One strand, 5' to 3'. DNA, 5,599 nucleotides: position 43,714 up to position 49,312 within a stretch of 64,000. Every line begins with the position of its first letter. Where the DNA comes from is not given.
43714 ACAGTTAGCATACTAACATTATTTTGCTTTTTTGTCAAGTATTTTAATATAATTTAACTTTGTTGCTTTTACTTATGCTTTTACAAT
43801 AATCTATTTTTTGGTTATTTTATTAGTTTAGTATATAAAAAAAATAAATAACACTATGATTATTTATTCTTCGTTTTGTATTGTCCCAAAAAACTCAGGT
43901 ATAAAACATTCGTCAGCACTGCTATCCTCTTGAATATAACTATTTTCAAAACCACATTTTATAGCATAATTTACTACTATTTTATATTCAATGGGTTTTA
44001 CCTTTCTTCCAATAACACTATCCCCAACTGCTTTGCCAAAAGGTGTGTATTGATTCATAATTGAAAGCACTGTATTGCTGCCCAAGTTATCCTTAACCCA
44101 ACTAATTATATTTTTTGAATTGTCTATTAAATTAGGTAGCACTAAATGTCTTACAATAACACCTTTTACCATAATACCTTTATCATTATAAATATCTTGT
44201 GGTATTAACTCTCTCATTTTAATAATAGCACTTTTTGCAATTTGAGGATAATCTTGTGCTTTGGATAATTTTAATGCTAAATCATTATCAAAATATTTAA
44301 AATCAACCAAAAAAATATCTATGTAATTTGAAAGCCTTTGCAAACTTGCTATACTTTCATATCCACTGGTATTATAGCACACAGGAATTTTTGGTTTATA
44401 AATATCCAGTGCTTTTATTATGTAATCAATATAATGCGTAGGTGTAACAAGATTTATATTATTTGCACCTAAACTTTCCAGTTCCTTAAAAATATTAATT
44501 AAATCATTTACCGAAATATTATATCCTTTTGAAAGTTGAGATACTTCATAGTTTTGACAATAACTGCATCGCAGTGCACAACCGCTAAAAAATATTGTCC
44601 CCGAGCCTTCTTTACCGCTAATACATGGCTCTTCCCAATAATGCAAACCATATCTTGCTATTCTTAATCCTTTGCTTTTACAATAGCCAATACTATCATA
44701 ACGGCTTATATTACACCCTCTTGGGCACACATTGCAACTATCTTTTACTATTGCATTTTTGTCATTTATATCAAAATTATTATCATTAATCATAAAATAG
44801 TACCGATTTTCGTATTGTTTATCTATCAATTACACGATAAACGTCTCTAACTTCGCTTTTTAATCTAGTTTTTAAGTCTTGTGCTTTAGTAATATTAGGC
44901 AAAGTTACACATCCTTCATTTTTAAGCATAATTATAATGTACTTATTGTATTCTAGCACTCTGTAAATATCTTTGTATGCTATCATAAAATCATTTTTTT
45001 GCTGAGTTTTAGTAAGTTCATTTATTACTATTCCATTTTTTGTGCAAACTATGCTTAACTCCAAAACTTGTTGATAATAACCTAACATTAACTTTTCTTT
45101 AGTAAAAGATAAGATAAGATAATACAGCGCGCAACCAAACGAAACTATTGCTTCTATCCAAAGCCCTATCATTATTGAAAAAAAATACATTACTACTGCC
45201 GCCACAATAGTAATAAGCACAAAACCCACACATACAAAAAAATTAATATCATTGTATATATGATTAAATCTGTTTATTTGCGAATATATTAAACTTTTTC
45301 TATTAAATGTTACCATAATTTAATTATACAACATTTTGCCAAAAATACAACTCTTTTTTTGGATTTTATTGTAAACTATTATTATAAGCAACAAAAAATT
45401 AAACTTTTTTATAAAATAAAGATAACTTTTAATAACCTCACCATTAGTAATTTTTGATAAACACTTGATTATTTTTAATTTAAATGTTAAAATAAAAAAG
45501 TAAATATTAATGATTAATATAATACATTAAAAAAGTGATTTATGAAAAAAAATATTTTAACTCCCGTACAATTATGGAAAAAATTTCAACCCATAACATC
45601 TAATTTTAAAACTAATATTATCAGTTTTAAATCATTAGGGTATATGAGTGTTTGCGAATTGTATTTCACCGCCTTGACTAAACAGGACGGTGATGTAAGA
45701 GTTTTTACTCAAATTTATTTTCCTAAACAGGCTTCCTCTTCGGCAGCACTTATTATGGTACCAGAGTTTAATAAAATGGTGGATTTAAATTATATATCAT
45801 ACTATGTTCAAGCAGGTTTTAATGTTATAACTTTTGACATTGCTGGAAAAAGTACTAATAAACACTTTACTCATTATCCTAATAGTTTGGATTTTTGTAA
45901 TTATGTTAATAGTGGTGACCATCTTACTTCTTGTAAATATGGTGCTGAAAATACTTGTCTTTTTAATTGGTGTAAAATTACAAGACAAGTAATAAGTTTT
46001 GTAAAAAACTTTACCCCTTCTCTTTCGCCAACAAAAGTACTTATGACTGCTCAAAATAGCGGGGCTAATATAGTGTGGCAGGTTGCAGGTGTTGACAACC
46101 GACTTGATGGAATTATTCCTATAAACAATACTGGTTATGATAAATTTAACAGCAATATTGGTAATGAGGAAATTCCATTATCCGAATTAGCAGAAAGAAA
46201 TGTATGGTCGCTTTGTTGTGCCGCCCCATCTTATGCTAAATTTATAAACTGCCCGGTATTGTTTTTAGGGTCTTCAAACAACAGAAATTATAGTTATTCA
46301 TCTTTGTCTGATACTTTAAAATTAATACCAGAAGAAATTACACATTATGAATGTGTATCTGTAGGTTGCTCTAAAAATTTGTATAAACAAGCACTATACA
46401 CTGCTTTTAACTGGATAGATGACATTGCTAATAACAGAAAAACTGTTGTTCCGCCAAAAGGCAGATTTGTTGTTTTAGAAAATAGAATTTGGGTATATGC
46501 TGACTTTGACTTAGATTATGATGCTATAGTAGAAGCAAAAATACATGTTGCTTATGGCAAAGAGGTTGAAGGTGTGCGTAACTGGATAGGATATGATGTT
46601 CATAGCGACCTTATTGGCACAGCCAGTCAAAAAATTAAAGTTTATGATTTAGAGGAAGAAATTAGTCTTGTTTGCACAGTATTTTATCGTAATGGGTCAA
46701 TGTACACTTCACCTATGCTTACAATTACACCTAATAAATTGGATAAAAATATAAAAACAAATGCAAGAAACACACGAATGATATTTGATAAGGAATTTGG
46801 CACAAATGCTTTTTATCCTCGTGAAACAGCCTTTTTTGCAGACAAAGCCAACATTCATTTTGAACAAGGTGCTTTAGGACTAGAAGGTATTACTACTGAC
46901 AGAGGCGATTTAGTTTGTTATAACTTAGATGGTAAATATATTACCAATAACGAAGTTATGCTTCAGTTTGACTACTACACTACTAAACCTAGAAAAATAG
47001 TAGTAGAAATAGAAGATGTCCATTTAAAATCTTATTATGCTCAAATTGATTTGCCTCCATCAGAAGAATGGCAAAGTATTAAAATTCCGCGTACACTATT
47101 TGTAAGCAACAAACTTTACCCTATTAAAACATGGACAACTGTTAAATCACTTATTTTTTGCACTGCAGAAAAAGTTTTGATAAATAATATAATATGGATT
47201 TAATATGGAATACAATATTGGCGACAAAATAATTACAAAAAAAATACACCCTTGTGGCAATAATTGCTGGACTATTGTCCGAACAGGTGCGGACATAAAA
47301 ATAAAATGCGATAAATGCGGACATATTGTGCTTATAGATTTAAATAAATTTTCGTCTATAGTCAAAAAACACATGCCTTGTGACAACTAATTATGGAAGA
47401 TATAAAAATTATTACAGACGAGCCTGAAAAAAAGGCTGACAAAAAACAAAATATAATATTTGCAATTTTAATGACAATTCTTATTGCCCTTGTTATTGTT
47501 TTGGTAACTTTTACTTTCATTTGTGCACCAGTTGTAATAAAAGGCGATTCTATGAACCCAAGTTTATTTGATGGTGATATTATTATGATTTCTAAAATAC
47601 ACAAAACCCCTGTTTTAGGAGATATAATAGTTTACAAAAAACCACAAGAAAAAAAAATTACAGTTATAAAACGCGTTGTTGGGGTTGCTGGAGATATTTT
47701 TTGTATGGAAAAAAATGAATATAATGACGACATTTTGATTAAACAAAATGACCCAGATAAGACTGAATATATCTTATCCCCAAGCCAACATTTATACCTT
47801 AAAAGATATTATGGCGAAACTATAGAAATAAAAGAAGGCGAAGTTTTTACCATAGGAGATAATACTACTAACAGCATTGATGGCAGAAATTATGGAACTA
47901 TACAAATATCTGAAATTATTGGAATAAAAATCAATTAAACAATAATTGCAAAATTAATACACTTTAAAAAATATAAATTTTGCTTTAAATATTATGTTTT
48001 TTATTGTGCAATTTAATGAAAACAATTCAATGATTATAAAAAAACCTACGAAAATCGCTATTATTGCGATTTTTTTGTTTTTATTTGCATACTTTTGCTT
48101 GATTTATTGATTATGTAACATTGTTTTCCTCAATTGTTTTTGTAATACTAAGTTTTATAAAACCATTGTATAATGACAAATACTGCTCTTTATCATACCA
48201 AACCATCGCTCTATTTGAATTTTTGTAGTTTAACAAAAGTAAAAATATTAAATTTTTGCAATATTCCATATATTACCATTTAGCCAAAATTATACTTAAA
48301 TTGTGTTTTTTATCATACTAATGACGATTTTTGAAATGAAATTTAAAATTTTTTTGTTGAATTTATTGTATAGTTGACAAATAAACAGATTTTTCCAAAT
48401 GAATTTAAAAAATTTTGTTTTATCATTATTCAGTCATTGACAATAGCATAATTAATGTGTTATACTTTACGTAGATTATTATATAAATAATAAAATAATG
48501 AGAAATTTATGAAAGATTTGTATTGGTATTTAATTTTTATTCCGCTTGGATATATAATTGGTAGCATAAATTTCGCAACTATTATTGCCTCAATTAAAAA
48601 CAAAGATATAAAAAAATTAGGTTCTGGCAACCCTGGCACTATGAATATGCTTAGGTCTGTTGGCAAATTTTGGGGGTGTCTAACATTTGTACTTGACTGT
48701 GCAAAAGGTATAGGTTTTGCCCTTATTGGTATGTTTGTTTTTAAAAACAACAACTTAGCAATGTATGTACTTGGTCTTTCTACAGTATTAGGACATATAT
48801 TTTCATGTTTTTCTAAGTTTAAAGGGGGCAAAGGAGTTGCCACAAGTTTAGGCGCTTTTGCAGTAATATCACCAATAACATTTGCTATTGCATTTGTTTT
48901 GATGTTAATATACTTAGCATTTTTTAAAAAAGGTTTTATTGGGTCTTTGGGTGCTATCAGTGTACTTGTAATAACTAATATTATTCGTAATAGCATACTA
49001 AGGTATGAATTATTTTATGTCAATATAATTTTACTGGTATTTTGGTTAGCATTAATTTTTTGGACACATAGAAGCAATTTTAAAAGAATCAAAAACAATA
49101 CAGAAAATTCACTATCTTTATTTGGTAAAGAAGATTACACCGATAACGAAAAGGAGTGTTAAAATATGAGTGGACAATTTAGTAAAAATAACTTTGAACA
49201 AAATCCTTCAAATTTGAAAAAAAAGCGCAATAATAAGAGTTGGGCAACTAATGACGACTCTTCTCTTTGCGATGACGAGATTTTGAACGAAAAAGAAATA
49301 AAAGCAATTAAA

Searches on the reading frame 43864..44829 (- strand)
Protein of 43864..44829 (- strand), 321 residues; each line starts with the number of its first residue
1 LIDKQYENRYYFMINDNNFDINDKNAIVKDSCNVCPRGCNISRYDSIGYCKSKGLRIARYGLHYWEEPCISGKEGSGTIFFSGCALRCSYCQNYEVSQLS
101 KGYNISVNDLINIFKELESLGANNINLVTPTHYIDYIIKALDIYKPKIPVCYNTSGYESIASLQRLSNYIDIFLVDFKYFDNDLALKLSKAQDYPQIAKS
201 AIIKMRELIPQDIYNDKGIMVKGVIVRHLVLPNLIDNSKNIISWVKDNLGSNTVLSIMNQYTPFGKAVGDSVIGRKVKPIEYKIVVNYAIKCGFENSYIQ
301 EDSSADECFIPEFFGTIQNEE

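Call 82: search_protein_families(library=pfam, proteins=[window:43864-44829:-], max_evalue=0.001)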
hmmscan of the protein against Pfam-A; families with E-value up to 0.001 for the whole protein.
window:43864-44829:- (321 aa): 2 families
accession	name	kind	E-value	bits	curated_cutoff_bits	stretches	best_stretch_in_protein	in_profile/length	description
PF04055.27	Radical_SAM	-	4.7e-14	53.3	29.5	1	79-211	2-143/166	Radical SAM superfamily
PF13353.11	Fer4_12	-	1.7e-06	28.8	22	1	78-183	9-121/137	4Fe-4S single cluster domain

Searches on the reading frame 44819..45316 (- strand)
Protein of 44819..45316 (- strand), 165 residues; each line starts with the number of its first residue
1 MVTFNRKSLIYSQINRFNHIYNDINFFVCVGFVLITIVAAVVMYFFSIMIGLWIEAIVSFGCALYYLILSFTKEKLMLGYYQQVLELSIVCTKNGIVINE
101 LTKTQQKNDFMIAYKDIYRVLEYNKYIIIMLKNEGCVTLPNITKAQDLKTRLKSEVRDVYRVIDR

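Call 82: search_protein_families(library=pfam, proteins=[window:44819-45316:-], max_evalue=0.001)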
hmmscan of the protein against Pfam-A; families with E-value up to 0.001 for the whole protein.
window:44819-45316:- (165 aa): 1 family
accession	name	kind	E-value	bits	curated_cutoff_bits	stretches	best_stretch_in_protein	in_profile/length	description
PF14317.12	YcxB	-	0.00026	21.1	23.3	1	104-141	9-46/61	YcxB-like protein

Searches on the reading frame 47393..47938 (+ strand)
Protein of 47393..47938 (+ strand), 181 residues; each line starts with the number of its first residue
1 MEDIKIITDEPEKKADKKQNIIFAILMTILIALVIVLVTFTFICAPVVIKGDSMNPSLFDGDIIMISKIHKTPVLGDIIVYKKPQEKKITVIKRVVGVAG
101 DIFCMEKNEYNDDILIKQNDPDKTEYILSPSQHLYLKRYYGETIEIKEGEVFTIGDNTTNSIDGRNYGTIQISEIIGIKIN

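Call 82: search_protein_families(library=pfam, proteins=[window:47393-47938:+], max_evalue=0.001)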
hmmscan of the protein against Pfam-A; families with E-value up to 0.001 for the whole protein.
window:47393-47938:+ (181 aa): 2 families
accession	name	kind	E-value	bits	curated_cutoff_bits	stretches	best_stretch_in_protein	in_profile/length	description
PF10502.14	Peptidase_S26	-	3.5e-31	108.9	22.9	1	25-177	4-161/168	Signal peptidase, peptidase S26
PF00717.28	Peptidase_S24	-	1.5e-06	28.3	23.3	1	47-118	38-105/116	Peptidase S24-like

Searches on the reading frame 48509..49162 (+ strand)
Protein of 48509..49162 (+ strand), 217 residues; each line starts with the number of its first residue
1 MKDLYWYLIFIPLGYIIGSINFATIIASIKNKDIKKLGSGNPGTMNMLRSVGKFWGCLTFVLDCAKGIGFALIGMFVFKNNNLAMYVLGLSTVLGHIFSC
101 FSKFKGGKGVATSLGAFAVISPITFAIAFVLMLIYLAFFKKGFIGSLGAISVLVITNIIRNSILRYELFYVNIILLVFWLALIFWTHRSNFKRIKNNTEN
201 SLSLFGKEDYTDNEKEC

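Call 82: search_protein_families(library=pfam, proteins=[window:48509-49162:+], max_evalue=0.001)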
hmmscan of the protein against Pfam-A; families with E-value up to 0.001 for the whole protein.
window:48509-49162:+ (217 aa): 1 family
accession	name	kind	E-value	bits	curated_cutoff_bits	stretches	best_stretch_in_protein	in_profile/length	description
PF02660.20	G3P_acyltransf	-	2.1e-41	142.2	24.1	1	13-194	1-164/164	Glycerol-3-phosphate acyltransferase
